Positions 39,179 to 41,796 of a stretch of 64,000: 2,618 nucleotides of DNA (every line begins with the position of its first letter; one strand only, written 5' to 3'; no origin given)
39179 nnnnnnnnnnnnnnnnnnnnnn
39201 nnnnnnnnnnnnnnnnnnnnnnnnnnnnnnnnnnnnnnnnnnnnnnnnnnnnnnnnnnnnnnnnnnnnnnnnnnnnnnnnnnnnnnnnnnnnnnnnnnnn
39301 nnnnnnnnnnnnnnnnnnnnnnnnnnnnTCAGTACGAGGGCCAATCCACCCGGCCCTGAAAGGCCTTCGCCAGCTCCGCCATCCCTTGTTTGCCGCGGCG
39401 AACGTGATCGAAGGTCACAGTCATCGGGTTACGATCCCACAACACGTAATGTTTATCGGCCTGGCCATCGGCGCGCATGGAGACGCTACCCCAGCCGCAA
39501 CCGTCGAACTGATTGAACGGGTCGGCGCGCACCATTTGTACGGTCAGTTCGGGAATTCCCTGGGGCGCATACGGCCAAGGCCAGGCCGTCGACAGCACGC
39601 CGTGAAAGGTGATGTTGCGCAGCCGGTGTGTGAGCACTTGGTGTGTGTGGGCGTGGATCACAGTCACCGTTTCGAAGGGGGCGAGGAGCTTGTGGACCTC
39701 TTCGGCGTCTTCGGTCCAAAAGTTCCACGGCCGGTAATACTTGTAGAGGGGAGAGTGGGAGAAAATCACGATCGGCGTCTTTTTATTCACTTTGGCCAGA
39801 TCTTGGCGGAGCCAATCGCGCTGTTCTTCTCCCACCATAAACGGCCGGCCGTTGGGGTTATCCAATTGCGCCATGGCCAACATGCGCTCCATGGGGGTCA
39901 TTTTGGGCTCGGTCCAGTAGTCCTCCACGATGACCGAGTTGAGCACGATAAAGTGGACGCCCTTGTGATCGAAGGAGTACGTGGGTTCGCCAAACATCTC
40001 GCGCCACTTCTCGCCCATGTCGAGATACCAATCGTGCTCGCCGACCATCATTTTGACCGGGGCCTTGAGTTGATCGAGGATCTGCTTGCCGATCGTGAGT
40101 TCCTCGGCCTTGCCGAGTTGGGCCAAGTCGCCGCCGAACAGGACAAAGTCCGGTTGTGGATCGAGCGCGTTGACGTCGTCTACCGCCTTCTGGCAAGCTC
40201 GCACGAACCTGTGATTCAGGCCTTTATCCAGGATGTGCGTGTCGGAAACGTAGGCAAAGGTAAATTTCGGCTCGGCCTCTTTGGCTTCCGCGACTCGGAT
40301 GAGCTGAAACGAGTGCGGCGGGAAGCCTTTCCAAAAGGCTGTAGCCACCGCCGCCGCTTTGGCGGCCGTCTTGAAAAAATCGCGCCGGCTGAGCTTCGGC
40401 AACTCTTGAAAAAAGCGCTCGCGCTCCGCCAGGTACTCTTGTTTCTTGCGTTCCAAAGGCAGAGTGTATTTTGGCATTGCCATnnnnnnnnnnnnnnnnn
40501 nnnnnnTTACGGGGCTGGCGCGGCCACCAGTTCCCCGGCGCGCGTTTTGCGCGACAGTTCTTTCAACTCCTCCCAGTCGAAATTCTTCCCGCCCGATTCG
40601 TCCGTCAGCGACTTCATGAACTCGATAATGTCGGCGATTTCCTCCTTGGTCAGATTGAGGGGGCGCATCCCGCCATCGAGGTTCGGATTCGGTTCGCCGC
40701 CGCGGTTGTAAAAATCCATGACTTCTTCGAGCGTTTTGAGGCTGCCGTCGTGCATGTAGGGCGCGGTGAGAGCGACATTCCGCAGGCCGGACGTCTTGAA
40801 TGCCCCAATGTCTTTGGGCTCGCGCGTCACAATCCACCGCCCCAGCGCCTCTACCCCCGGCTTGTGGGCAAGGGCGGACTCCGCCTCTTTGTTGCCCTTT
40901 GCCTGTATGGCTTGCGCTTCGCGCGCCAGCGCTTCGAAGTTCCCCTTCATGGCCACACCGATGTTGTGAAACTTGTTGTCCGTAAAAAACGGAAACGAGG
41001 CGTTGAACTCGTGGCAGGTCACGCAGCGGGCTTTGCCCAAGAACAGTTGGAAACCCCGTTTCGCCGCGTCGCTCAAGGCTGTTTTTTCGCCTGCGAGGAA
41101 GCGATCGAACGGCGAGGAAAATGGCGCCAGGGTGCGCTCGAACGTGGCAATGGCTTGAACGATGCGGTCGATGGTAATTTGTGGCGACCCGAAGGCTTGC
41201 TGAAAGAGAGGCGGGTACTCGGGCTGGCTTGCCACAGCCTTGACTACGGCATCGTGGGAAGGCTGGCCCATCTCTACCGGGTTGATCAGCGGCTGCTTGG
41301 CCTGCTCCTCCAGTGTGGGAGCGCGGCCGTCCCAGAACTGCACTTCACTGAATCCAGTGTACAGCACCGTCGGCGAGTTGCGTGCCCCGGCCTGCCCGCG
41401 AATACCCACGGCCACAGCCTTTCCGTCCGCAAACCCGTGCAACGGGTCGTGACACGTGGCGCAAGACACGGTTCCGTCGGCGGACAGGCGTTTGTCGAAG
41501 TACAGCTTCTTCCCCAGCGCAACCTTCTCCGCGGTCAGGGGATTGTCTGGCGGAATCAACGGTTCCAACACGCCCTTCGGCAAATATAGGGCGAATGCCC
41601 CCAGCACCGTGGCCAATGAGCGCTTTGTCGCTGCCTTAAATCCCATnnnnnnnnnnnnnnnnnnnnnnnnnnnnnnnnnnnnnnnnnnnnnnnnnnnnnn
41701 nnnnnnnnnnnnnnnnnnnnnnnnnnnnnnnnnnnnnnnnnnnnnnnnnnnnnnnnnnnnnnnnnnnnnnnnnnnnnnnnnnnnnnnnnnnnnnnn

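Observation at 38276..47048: ECF sigma/anti-sigma, di-haem CCP, Tat-MPE, cytochrome c and Spy-like operon, divergent from a giant beta-propeller plus CCP-like surface protein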

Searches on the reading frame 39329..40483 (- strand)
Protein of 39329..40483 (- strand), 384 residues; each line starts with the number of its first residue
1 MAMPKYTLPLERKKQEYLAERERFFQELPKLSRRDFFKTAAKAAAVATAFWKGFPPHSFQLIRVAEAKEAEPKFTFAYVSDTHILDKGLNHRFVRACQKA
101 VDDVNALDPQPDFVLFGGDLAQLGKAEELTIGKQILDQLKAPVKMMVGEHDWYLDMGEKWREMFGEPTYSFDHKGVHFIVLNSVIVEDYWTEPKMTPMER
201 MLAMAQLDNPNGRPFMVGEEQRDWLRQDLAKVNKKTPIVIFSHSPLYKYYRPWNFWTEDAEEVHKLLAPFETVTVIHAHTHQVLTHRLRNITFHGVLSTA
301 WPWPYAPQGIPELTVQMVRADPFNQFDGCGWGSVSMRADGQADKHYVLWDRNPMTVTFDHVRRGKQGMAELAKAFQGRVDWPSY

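Call 3: search_protein_families(library=pfam, proteins=[window:39329-40483:-], max_evalue=0.01)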
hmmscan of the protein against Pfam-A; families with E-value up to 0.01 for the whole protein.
window:39329-40483:- (384 aa): 1 family
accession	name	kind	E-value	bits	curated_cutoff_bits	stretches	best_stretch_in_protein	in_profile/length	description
PF00149.33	Metallophos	-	2e-16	61.4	21.5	1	75-282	2-190/191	Calcineurin-like phosphoesterase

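Call 4: search_protein_families(library=ncbifam, proteins=[window:39329-40483:-], max_evalue=0.01)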
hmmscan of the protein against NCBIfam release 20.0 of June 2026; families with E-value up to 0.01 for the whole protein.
window:39329-40483:- (384 aa): 3 families
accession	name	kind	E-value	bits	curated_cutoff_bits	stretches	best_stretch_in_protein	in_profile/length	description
NF050112.1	PhdiestSpdARhizob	equivalog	3.4e-11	43.3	400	1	96-293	25-210/264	2', 3'cyclic nucleotide phosphodiesterase SpdA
NF008359.0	PRK11148.1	equivalog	4.4e-08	33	225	1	217-291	139-215/275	3',5'-cyclic-AMP phosphodiesterase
NF033458.1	lipid_A_LpxG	equivalog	0.0055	16.1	350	0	75-152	46-119/321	UDP-2,3-diacylglucosamine diphosphatase LpxG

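Call 23: search_solved_structures(query=window:39329-40483:-, max_evalue=0.01)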
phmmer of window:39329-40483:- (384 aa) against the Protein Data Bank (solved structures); distinct sequences matched with E-value up to 0.01: 2.
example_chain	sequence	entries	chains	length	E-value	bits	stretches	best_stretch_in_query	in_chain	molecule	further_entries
2dxl_A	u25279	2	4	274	2.7e-08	36.3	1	76-151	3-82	Phosphohydrolase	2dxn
2zo9_B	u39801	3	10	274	3.3e-08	36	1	76-151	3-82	Phosphohydrolase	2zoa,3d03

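Call 25: find_related_loci(query=window:39329-40483:-, collection=metagenome_contigs, flank=10000)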
Query window:39329-40483:- (384 aa) in metagenome_contigs; peptide patterns used: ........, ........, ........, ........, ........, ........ (x = any residue, [..] = any of these).
600 stretches matched a pattern (row limit reached: there are more); 518 encode a relative of the query (tblastn E <= 1e-3); the best 80 are kept; 80 distinct loci.
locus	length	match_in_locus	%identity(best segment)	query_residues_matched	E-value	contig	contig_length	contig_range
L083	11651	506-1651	94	3-384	0e+0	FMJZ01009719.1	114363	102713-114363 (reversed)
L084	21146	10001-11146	91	3-384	0e+0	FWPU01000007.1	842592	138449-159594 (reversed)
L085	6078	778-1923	81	3-384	0e+0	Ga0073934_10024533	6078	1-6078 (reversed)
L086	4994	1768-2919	79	1-384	0e+0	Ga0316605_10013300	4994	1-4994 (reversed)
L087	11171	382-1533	79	1-384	0e+0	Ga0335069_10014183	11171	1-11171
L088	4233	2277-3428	79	1-384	0e+0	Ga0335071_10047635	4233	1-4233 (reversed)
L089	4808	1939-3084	78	3-384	0e+0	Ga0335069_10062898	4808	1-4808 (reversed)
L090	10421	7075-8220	78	3-384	0e+0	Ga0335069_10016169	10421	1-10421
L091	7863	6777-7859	79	1-361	0e+0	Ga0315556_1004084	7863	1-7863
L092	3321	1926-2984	66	8-361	2e-172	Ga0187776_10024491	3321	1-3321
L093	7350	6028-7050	69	16-357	4e-163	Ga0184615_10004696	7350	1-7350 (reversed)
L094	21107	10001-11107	65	3-364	1e-162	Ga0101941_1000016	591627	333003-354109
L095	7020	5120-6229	66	1-364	2e-162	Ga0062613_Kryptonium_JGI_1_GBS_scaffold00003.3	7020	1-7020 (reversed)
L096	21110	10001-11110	66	1-364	6e-162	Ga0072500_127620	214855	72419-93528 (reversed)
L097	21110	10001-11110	66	1-364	6e-162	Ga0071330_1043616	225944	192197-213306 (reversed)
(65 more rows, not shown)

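Call 45: find_homologous_proteins(query=window:39329-40483:-, max_evalue=1e-20)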
Query window:39329-40483:- (384 aa): 5515 proteins with E <= 1e-20 among 7692 candidates; the best 120 are listed.
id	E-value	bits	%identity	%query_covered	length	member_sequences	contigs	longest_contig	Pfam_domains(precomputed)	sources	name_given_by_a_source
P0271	7.0e-268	906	100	99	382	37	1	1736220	PF00149.34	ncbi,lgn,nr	ncbi:MAG: serine/threonine protein phosphatase [Candidatus Binatia bacterium]|nr:MAG: serine/threoni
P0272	1.6e-219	747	81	99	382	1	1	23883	PF00149.34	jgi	jgi:Icc protein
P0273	9.9e-216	734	79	99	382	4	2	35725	PF00149.34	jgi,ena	-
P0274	2.4e-214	730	78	99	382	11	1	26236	PF00149.34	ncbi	-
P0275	2.2e-213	727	79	99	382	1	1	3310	PF00149.34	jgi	jgi:3',5'-cyclic AMP phosphodiesterase CpdA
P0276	4.2e-212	722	78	99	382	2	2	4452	PF00149.34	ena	-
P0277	2.1e-211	720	77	99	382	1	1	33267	PF00149.34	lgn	-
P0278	3.3e-211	719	78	99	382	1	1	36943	PF00149.34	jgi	jgi:3',5'-cyclic-AMP phosphodiesterase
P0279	1.3e-210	717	77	99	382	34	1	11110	PF12850.13,PF00149.34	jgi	jgi:3',5'-cyclic-AMP phosphodiesterase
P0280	8.9e-207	705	76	99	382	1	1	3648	PF00149.34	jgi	jgi:Icc protein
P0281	2.5e-206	703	76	99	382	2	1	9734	PF00149.34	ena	-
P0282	1.6e-205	701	76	99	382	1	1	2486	PF00149.34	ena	-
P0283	5.3e-205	699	76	99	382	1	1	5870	PF00149.34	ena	-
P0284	1.5e-189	648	64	64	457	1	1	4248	PF00149.34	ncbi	ncbi:MAG: metallophosphoesterase family protein, partial [Polyangia bacterium]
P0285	1.0e-171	589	70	91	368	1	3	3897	PF00149.34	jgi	jgi:Icc protein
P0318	1.6e-159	549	66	92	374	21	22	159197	PF00149.34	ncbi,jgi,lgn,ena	-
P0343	1.7e-157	543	65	90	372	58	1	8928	PF00149.34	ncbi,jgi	jgi:predicted MPP superfamily phosphohydrolase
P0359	4.3e-156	538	64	93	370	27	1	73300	PF00149.34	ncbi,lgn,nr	ncbi:MAG: metallophosphoesterase [Deltaproteobacteria bacterium]|nr:metallophosphoesterase [Deltapro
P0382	8.4e-155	534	64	92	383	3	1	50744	PF00149.34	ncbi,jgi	jgi:Icc protein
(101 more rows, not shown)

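Call 96: list_cluster_members(proteins=[P0318, P0343, P0403, P0359, P0382])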
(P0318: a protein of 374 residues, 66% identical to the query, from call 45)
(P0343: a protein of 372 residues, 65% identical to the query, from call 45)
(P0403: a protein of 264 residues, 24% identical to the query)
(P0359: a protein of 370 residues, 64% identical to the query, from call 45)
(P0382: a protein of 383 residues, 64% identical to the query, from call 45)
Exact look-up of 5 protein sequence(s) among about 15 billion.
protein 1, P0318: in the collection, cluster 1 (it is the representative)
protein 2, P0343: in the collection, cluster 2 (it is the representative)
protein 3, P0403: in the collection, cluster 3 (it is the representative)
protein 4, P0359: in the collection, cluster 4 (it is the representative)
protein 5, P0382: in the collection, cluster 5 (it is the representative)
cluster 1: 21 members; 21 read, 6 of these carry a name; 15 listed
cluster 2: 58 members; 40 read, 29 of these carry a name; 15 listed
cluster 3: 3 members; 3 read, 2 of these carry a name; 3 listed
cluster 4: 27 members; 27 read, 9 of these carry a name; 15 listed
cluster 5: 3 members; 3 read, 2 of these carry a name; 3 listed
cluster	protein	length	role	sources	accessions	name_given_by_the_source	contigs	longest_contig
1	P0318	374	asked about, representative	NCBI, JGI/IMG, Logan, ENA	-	-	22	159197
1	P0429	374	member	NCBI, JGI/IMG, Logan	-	Icc protein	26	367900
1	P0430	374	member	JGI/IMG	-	3',5'-cyclic AMP phosphodiesterase CpdA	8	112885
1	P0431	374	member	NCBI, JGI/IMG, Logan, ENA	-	Icc protein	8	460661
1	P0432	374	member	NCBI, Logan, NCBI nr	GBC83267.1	3',5'-cyclic adenosine monophosphate phosphodiesterase CpdA [bacterium HR10]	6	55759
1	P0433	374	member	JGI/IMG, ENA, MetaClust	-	\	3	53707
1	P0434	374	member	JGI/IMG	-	3',5'-cyclic AMP phosphodiesterase CpdA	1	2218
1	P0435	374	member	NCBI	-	-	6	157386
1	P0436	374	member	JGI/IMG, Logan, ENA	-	-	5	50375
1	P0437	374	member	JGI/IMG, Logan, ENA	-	-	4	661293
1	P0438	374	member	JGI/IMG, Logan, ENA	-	-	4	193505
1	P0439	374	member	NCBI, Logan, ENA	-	-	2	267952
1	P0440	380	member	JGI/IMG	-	-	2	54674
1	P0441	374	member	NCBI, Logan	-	-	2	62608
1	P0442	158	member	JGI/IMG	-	-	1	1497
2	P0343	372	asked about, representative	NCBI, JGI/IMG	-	predicted MPP superfamily phosphohydrolase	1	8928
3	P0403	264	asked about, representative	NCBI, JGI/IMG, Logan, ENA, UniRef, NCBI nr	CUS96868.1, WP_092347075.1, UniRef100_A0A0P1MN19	anti-sigma factor family protein [Candidatus Chrysopegis kryptomonas] | Transmembrane transcriptional regulator (Anti-sigma factor RsiW) n=1 Tax=Candidatus ... | zf-HC2 domain-containing protein [Candidatus Chrysopegis kryptomonas]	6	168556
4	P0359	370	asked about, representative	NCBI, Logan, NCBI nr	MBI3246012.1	MAG: metallophosphoesterase [Deltaproteobacteria bacterium] | metallophosphoesterase [Deltaproteobacteria bacterium]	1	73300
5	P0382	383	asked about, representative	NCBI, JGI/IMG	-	Icc protein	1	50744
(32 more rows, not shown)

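Call 97: find_encoding_contigs(protein=P0343, flank=6000, max_places=2)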
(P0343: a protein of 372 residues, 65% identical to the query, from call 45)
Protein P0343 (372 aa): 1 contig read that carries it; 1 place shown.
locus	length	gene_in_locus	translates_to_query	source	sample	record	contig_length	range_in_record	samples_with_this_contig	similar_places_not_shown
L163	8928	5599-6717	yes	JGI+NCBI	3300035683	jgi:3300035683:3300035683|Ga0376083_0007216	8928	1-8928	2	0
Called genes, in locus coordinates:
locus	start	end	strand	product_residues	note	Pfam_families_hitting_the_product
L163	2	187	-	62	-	?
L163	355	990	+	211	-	PF00877:NLPC_P60 (weak), PF05257:CHAP (weak)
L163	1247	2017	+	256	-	PF00912:Transgly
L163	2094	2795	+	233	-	PF07998:Peptidase_M54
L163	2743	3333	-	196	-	-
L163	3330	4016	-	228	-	-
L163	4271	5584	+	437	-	PF00034:Cytochrom_C (faint), PF03150:CCP_MauG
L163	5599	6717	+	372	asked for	PF00149:Metallophos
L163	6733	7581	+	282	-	PF21342:SoxA-TsdA_cyt-c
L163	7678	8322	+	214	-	PF09533:DUF2380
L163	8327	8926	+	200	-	?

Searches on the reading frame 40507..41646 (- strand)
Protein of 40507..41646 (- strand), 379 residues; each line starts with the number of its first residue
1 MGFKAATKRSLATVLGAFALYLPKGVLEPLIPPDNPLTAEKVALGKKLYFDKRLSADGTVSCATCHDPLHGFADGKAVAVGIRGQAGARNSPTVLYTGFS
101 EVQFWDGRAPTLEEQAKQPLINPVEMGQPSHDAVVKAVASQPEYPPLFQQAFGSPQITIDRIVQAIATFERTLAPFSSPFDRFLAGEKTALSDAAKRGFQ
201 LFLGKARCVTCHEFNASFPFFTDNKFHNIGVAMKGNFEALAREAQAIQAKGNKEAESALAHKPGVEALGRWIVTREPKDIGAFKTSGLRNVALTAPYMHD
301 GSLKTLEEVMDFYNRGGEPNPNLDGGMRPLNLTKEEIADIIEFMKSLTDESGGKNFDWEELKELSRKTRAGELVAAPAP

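Call 3: search_protein_families(library=pfam, proteins=[window:40507-41646:-], max_evalue=0.01)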
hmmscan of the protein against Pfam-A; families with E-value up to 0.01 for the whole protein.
window:40507-41646:- (379 aa): 4 families
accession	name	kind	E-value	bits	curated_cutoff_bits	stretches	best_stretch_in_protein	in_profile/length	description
PF03150.19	CCP_MauG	-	6.7e-61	205.7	25.6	1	40-188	2-148/149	Di-haem cytochrome c peroxidase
PF00034.26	Cytochrom_C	-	5.2e-08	34.5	21.3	0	311-347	54-89/90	Cytochrome c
PF21419.2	RoxA-like_Cyt-c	-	0.00036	20.5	26.7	1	293-314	12-33/39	RoxA-like, cytochrome c-like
PF13442.11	Cytochrome_CBB3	-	0.0067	17.2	27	0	195-213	3-19/68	Cytochrome C oxidase, cbb3-type, subunit III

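Call 4: search_protein_families(library=ncbifam, proteins=[window:40507-41646:-], max_evalue=0.01)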
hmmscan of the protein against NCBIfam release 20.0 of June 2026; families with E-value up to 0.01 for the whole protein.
window:40507-41646:- (379 aa): 7 families
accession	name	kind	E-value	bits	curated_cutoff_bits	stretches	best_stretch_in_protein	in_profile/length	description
TIGR03791.1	TTQ_mauG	equivalog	5.4e-76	255.6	443.85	2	37-233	1-193/291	tryptophan tryptophylquinone biosynthesis enzyme MauG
TIGR04039.1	MXAN_0977_Heme2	hypoth_equivalog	2.2e-75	253.8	362.85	1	31-351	1-325/336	MbnH family di-heme enzyme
TIGR03981.2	SAM_quin_mod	hypoth_equivalog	4e-33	114.9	340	3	153-232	223-300/411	His-Xaa-Ser system-associated MauG-like protein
NF052341.1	hydrazine_gamma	equivalog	1.3e-12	47.3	625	1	157-347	164-339/339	hydrazine synthase subunit gamma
NF052342.1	hydrazine_BC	exception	7e-09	34.4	1250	1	154-347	512-690/690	hydrazine synthase subunit beta-gamma fusion subunit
NF040606.1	CytoC_perox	subfamily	8.6e-07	28.5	150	1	245-310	425-453/524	di-heme-cytochrome C peroxidase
TIGR04484.1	thiosulf_SoxA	equivalog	0.0075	15.6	110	0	32-68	98-132/212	sulfur oxidation c-type cytochrome SoxA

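Call 7: search_solved_structures(query=window:40507-41646:-, max_evalue=0.001, show_alignments=1)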
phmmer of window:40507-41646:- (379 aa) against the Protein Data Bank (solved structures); distinct sequences matched with E-value up to 0.001: 30.
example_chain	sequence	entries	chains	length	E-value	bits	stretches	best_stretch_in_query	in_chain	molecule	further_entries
6e1c_A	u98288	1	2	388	2.6e-55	191.5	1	9-351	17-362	Di-heme enzyme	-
3o5c_A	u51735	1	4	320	1e-53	186.2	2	30-214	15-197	Cytochrome c551 peroxidase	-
1iqc_A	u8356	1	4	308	2e-53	185.3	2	34-214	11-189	di-heme peroxidase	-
2c1u_A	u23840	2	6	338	4.8e-52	180.7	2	32-238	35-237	DI-HAEM CYTOCHROME C PEROXIDASE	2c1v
9qdt_A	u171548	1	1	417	4.7e-51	177.5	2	31-213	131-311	Probable cytochrome c peroxidase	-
3hq9_A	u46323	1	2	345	1.1e-49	172.9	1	20-213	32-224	Cytochrome c551 peroxidase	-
3hq8_A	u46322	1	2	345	7.8e-49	170.2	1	20-213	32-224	Cytochrome c551 peroxidase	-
3hq6_A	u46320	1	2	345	1.4e-48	169.3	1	20-213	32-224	Cytochrome c551 peroxidase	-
3hq7_A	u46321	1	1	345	5.3e-48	167.4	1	20-213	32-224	Cytochrome c551 peroxidase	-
4aal_A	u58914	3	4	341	1.3e-47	166.1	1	17-213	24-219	CYTOCHROME C551 PEROXIDASE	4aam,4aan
4aao_A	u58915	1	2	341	1.9e-47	165.6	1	17-213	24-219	CYTOCHROME C551 PEROXIDASE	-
1nml_A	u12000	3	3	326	1.1e-45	159.8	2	28-213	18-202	di-haem cytochrome c peroxidase | Cytochrome c peroxidase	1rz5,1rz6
6qkn_A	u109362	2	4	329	7.8e-45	157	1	32-213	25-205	Cytochrome-c peroxidase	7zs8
6fu3_A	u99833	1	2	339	8.7e-45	156.8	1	32-213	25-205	Protein CcpR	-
1eb7_A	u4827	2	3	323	3.8e-43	151.4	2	34-213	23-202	CYTOCHROME C551 PEROXIDASE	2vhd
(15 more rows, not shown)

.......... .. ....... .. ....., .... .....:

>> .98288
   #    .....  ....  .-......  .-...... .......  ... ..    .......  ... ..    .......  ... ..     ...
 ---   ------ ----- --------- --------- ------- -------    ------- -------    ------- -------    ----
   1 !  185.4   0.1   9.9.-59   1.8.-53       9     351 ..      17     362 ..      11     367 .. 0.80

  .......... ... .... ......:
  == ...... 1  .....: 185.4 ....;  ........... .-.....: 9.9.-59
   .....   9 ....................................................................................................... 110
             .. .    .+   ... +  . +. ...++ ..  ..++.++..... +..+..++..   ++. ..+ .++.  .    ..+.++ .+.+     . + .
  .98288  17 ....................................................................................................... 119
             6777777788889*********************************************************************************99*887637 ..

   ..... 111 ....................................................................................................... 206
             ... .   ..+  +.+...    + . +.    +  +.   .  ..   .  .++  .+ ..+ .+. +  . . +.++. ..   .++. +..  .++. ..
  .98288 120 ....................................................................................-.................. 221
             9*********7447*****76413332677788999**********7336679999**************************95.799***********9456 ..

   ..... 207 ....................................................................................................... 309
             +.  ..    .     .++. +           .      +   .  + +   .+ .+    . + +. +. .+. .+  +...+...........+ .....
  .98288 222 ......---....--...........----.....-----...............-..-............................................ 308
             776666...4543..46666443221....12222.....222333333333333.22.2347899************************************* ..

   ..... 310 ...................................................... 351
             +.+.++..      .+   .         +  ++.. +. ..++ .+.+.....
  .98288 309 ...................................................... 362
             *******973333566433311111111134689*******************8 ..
